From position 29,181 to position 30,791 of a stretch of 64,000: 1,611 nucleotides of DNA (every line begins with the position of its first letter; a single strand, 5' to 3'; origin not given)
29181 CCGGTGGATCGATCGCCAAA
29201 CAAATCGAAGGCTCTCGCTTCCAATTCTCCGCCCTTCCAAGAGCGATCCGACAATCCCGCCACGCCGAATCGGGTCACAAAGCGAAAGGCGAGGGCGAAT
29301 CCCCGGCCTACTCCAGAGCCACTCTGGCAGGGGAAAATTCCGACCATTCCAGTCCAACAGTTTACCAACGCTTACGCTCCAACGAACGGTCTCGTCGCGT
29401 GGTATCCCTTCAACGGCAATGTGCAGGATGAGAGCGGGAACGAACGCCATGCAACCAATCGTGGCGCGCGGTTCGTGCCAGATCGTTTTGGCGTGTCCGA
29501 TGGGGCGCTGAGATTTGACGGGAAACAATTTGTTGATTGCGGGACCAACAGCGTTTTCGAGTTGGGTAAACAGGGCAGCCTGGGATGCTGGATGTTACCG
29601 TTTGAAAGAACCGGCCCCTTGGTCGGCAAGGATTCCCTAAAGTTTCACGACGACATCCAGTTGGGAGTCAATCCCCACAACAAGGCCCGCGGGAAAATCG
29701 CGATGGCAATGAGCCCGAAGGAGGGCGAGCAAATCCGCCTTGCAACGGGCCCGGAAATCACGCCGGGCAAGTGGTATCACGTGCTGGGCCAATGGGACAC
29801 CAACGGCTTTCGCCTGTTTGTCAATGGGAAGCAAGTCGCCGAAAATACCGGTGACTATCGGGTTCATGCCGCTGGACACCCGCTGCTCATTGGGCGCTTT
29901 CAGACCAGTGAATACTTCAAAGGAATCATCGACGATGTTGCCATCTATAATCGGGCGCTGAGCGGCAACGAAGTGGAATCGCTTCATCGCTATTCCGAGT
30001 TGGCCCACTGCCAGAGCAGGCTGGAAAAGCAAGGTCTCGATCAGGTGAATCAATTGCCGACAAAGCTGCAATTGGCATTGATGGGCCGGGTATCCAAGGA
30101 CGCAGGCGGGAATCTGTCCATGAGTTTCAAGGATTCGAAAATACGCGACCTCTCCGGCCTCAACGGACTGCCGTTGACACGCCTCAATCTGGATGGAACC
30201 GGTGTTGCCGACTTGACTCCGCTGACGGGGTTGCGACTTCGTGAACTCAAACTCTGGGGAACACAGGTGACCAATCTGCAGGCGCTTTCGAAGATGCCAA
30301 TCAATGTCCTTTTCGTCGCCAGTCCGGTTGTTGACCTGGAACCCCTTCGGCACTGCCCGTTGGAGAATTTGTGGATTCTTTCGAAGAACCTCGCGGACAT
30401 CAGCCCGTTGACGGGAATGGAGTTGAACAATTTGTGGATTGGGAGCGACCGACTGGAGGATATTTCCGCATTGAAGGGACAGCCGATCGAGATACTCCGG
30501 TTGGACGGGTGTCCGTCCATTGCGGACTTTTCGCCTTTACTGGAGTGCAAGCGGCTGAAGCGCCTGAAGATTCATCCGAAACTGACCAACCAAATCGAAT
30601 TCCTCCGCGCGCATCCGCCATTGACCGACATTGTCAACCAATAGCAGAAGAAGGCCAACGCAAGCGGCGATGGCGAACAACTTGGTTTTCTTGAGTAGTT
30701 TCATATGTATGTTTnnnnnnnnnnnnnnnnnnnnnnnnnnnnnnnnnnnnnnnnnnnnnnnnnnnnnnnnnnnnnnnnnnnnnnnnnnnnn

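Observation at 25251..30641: Module swapping with sharp breakpoints: the same LamG followed by two different LRR tails, and the same LRR tails preceded by different bodies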

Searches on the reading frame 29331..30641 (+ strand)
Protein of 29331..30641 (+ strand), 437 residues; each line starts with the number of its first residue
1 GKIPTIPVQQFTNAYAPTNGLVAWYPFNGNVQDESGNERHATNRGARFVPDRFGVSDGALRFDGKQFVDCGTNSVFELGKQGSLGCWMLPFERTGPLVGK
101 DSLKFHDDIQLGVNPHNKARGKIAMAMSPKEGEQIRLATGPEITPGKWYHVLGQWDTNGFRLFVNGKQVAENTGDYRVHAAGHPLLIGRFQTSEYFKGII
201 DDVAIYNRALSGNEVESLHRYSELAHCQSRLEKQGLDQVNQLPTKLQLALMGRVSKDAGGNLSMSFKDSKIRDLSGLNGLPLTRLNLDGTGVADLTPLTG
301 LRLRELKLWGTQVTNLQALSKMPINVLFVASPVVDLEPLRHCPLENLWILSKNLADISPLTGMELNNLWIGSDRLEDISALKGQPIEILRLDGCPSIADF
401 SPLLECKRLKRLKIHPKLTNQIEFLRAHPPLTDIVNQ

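Call 64: predict_structure(alignment_id=A2)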
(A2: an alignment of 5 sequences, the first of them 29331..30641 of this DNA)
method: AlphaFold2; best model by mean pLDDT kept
length: 437 residues; sequences in the alignment: 5
mean_pLDDT: 63.1   pTM: 0.57
mean pLDDT of the five models: 63.1, 59.1, 58.8, 57.7, 57.5
residues with pLDDT >= 90: 136; 70-90: 69; 50-70: 43; < 50: 189
segments of 3 or more residues with pLDDT < 50: 1-141, 145-150, 156-159, 172-209
pLDDT, mean of each block of 10 residues (from residue 1): 28 27 26 38 37 42 36 29 26 25 28 36 43 44 48 50 55 39 37 37 45 57 63 78 82 86 90 88 94 93 94 93 94 93 95 93 94 94 94 92 92 89 82 74
secondary structure, 60 per line:
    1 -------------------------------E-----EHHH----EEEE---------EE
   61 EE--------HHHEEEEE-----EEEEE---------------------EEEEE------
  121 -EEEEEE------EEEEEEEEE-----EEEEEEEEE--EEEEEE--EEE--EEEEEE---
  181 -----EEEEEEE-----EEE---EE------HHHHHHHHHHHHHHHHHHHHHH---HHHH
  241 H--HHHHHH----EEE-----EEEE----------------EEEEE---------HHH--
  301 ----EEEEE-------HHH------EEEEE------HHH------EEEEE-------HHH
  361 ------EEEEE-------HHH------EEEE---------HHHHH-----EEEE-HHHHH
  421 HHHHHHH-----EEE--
elements in order: E46-49 E59-62 E74-78 E84-88 E110-114 E122-127 E134-142 E148-156 E159-164 E167-169 E172-177 E186-192 E198-200 H212-233 H237-241 H244-249 E254-256 E262-265 E282-286 E305-309 E326-330 E346-350 E367-371 E388-391 H401-405 E411-414 H416-427 E433-435

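Call 75: fold_search(model_id=the predicted structure, library=pdb)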
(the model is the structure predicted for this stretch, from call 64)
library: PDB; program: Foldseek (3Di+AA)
matches with E <= 10: 518; with E <= 0.001: 26
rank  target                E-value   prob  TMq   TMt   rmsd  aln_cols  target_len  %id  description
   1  4fmz_B                2.2e-07  1.00  0.32  0.40   4.8       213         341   23  Crystal structure of an internalin (inlF) from Listeria monocytogenes str. 4b F2365 at 1.91 A resolution (released 2012-07-25)
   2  4fmz_A                8.2e-07  1.00  0.33  0.42   6.5       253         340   22  Crystal structure of an internalin (inlF) from Listeria monocytogenes str. 4b F2365 at 1.91 A resolution (released 2012-07-25)
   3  4fho_B                9.5e-07  1.00  0.37  0.67   4.5       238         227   23  Crystal structure of an internalin C2 (inlC2) from Listeria monocytogenes str. 4b F2365 at 1.90 A resolution (released 2012-07-11)
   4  8h62_A                9.5e-07  1.00  0.29  0.27   4.8       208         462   23  Crystal structure of Internalin A from Listeria monocytogenes with human E-cadherin EC12 (released 2023-10-04)
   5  8h64_C                1.0e-06  1.00  0.30  0.29   4.7       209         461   25  Crystal structure of Internalin A from Listeria monocytogenes with nanobody VHH24 bound (released 2023-10-04)
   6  2omw_A                1.0e-06  1.00  0.25  0.24   7.5       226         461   22  Crystal structure of InlA S192N Y369S/mEC1 complex (released 2007-06-05)
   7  2wqu_B                1.1e-06  1.00  0.35  0.53   4.4       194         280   25  Internalin domain of Listeria monocytogenes InlB: triclinic crystal form (released 2009-11-10)
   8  1o6t                  1.9e-06  1.00  0.23  0.22   7.5       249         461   19  Internalin (INLA, Listeria monocytogenes) - functional domain, uncomplexed (released 2002-12-23)
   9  9qr5                  2.2e-06  1.00  0.35  0.42   5.0       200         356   24  InlB392_V333E: V333E variant of Listeria monocytogenes InlB (internalin B) residues 36-392 (released 2025-11-26)
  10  7nms                  2.2e-06  1.00  0.34  0.42   5.6       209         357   23  InlB392_T332E: T332E variant of Listeria monocytogenes InlB (internalin B) residues 36-392 (released 2022-01-26)
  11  2omx_A                2.4e-06  1.00  0.32  0.30   4.2       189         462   25  Crystal structure of InlA S192N G194S+S/hEC1 complex (released 2007-08-28)
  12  2y5q                  4.5e-06  1.00  0.35  0.52   4.5       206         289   23  Listeria monocytogenes InlB (internalin B) residues 36-392 (released 2011-02-23)
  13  7pv9_C                5.3e-06  1.00  0.34  0.43   4.6       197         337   24  Listeria monocytogene InlB (internalin B) residues 36-392 (internalin domain and B-repeat) (released 2022-01-26)
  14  2wqx_A                5.6e-06  1.00  0.34  0.51   5.1       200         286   24  InlB321_4R: S199R, D200R, G206R, A227R, C242A mutant of the Listeria monocytogenes InlB internalin domain (released 2009-11-10)
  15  2wqw_A                7.2e-06  1.00  0.34  0.50   4.6       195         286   23  DOUBLE-DISULFIDE CROSS-LINKED CRYSTAL DIMER of the Listeria monocytogenes InlB internalin domain (released 2009-11-10)
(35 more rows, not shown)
